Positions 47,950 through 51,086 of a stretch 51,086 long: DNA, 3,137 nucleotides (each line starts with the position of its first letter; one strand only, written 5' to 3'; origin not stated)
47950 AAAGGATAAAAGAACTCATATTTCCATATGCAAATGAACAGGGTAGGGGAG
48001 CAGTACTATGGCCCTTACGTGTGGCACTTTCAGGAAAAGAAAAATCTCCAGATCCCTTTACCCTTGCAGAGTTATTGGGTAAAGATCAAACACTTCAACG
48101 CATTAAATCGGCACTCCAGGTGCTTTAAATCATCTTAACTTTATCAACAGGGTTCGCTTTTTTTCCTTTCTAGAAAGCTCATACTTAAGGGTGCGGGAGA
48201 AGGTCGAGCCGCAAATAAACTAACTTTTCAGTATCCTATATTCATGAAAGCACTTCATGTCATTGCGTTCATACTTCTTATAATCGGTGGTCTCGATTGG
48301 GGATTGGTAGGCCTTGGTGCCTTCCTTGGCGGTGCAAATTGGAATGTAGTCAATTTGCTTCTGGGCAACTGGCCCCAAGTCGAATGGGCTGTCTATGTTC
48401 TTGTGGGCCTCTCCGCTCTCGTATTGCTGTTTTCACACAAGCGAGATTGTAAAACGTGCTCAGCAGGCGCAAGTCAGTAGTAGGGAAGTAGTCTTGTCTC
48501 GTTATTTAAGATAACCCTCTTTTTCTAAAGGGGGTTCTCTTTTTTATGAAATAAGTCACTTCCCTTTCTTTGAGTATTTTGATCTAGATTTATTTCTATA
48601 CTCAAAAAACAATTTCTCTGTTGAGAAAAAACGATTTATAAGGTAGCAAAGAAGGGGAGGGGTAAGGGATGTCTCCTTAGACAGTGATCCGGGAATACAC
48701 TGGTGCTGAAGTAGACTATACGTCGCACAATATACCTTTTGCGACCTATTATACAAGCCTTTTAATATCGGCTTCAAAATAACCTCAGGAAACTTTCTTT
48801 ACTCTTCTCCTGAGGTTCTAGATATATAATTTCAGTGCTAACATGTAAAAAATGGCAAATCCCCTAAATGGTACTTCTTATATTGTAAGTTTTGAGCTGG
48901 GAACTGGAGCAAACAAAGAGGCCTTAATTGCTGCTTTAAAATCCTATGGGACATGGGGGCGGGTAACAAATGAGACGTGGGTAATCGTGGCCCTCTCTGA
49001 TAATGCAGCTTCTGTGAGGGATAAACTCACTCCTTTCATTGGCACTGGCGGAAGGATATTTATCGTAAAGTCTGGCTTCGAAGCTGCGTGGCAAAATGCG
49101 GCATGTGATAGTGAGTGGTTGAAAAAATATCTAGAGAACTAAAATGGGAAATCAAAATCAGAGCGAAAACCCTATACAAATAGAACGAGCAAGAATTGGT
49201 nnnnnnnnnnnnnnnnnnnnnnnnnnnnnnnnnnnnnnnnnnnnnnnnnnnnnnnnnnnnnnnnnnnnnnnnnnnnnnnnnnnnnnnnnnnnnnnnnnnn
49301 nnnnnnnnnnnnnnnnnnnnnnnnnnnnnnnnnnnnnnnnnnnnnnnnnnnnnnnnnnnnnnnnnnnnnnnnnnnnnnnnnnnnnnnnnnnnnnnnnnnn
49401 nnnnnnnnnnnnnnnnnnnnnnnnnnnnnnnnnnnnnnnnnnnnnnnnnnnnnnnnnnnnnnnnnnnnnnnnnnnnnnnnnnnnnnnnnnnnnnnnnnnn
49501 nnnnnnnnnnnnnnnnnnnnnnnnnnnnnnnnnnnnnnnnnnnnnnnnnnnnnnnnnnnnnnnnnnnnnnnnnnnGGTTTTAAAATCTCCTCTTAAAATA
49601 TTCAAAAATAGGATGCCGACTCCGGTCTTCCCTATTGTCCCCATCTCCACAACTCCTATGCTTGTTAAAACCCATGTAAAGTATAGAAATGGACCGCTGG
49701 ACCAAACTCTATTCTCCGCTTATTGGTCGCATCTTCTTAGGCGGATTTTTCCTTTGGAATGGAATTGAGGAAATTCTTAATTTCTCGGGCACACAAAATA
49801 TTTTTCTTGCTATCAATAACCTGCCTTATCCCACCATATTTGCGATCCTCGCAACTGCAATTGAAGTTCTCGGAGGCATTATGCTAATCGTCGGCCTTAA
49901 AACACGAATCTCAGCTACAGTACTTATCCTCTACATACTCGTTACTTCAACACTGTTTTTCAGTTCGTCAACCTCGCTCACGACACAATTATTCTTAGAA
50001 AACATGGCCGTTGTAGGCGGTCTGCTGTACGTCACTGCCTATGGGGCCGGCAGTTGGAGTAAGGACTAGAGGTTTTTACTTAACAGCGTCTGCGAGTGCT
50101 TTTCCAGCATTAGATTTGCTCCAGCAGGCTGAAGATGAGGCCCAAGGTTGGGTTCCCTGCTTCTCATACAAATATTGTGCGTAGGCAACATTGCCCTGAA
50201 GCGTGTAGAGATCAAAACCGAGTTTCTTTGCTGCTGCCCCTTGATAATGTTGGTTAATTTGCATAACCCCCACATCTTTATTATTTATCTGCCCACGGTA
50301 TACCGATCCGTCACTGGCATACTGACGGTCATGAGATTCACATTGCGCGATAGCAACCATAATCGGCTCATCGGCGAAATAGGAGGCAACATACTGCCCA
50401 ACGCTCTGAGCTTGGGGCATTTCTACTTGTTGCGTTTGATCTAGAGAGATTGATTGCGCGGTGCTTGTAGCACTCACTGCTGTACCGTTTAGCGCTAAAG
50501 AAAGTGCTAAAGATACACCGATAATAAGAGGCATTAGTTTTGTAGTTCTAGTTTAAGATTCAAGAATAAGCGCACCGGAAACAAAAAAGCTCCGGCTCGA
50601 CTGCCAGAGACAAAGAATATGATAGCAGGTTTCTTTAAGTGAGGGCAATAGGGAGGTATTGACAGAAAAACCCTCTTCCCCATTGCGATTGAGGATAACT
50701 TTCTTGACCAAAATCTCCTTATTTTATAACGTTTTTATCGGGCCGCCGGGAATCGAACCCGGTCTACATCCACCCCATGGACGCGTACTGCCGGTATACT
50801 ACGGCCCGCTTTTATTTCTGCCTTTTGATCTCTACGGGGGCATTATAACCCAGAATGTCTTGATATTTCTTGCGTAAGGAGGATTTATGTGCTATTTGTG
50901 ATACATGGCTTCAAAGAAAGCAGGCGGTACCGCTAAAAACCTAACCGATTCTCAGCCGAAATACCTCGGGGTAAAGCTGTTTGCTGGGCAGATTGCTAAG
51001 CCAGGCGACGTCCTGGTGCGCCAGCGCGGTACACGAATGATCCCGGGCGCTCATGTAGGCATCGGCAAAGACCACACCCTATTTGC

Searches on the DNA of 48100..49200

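Call 58: search_rna_families(source=window, start=48100, end=49200, threshold=evalue, max_evalue=10, show_alignments=2)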
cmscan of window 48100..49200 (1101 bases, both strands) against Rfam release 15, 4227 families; matches with E-value up to 10: 10.
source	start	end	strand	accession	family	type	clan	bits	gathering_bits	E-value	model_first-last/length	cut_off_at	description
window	48425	48545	+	RF00515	PyrR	Cis-reg;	-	23.6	54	1.1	1-115/115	no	PyrR binding site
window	48449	48579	-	RF02452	ncr1575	Gene; sRNA;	-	23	60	1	1-212/212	no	Bacillus sRNA ncr1575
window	48509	48634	-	RF04180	BTnc231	Gene; sRNA;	-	21.5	80.4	0.084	1-154/154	no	Bacteroides sRNA BTnc231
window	48559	48627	-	RF02971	emrB-Lactobacillus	Gene; sRNA;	-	21.5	60.8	1.6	1-66/66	no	emrB-Lactobacillus RNA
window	48476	48558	+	RF02621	BSnc120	Gene; sRNA;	-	20.4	114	0.12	1-88/88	no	Brucella sRNA 120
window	48571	48657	+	RF00561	SNORA40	Gene; snRNA; snoRNA; HACA-box;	-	17.6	51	3.8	1-128/128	no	Small nucleolar RNA SNORA40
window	48470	48610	+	RF01971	RMST_10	Gene; lncRNA;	-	17.5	55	4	1-154/154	no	Rhabdomyosarcoma 2 associated transcript conserved region 10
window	49058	49148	+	RF02217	ZNFX1-AS1_3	Gene; lncRNA;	-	17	60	8.5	1-87/87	no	ZNFX1 antisense RNA 1 conserved region 3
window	48135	48220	+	RF01493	rli37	Gene; sRNA;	-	15.4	90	2.5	1-247/247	no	Listeria sRNA rli37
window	48559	48660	-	RF04147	MIR6224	Gene; miRNA;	-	14.7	171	5.3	31-146/176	no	MIR6224 microRNA precursor family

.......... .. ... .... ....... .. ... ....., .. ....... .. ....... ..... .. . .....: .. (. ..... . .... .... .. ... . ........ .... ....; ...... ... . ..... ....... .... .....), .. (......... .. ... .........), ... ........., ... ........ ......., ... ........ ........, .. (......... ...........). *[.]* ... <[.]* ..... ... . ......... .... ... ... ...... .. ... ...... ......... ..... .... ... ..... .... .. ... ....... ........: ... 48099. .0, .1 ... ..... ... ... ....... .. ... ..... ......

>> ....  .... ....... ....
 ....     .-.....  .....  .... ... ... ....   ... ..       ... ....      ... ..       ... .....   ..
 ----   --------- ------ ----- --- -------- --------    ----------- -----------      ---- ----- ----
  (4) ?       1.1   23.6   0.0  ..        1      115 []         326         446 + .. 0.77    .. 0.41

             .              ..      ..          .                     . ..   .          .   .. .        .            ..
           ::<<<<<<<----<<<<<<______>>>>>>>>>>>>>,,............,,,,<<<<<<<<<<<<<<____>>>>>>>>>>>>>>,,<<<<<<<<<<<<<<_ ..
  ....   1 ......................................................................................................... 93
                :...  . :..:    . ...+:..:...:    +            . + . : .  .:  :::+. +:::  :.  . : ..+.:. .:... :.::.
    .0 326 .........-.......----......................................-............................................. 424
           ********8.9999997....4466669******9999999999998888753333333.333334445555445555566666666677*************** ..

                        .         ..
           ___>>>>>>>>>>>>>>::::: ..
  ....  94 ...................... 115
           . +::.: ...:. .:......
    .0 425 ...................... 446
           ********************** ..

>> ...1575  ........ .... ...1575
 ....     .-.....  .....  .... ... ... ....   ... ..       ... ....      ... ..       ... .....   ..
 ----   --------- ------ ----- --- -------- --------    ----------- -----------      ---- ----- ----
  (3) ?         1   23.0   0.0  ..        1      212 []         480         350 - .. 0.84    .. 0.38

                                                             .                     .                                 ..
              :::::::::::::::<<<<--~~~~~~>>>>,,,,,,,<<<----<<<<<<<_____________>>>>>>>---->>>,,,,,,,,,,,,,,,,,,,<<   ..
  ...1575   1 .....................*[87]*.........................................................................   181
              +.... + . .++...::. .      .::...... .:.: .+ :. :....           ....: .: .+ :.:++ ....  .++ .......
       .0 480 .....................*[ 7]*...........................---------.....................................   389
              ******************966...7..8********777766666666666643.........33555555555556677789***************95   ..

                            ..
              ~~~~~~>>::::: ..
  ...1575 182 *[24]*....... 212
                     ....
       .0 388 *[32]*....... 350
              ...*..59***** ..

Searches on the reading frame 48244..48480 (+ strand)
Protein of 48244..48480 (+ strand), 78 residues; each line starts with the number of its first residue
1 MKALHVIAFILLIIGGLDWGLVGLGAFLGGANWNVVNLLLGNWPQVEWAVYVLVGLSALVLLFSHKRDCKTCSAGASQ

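Call 99: search_protein_families(library=pfam, proteins=[window:48244-48480:+], max_evalue=0.01)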
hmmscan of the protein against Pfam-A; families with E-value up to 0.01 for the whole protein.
window:48244-48480:+ (78 aa): 1 family
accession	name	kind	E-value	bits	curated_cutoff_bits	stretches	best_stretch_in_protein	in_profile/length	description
PF04070.17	DUF378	-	2.7e-11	43.6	25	1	2-63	1-57/60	Domain of unknown function (DUF378)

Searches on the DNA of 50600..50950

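Call 83: search_rna_families(source=window, start=50600, end=50950, threshold=evalue, max_evalue=1, show_alignments=1)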
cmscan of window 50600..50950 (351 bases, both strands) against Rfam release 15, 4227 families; matches with E-value up to 1: 2.
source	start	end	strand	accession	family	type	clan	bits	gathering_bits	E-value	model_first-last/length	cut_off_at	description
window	50738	50808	-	RF00005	tRNA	Gene; tRNA;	CL00001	48.3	29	1.7e-09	1-71/71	no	tRNA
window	50707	50812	-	RF02435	SpF41_sRNA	Gene; sRNA;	-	34.6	52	0.00064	1-105/105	no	Streptococcus sRNA SpF41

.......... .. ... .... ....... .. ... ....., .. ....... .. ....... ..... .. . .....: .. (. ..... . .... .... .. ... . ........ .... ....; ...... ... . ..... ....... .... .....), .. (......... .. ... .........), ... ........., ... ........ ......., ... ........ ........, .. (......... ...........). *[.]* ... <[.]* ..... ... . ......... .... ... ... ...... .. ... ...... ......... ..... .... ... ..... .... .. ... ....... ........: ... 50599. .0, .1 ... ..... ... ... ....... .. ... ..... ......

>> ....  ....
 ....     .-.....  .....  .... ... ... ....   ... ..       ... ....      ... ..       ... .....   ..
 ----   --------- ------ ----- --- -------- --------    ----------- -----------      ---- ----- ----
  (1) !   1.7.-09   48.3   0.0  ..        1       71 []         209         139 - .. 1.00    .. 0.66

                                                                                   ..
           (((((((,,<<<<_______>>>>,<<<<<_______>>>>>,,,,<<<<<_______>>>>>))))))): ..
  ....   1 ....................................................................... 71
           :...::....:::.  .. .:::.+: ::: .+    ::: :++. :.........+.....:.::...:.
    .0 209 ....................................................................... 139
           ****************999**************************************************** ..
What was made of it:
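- On Any Rfam 15 family (4227 models): The positive control, tRNA-Pro, scored 48.3 bits in the same mode (call 83).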
